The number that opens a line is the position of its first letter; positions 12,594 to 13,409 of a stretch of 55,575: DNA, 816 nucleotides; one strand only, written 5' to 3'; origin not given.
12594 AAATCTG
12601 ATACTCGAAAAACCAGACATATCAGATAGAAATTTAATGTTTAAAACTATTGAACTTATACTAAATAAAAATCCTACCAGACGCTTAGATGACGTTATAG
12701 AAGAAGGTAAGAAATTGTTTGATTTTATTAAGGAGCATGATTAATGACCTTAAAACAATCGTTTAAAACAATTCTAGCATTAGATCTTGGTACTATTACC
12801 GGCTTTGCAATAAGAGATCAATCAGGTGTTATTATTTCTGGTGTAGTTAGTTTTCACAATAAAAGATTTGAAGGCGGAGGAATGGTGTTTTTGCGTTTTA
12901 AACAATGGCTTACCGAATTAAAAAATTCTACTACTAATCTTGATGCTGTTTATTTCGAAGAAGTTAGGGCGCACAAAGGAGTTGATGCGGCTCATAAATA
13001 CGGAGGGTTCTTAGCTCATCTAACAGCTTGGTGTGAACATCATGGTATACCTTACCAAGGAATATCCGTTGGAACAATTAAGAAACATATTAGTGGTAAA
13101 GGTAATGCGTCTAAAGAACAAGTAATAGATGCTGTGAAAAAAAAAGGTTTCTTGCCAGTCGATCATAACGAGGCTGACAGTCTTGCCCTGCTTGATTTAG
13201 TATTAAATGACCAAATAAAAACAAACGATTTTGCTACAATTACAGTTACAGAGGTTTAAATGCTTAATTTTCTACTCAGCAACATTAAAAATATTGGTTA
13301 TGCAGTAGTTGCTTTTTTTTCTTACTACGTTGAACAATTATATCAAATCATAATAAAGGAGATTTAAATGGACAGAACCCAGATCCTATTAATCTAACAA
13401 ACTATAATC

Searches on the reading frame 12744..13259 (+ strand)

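Call 34: search_protein_families(library=pfam, proteins=[window:12744-13259:+], max_evalue=0.01)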
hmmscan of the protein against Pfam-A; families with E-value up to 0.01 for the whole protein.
window:12744-13259:+ (171 aa): 1 family
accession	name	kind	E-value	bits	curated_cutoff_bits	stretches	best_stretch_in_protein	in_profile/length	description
PF02075.23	RuvC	-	0.003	17.9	22.2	1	19-133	11-125/148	Crossover junction endodeoxyribonuclease RuvC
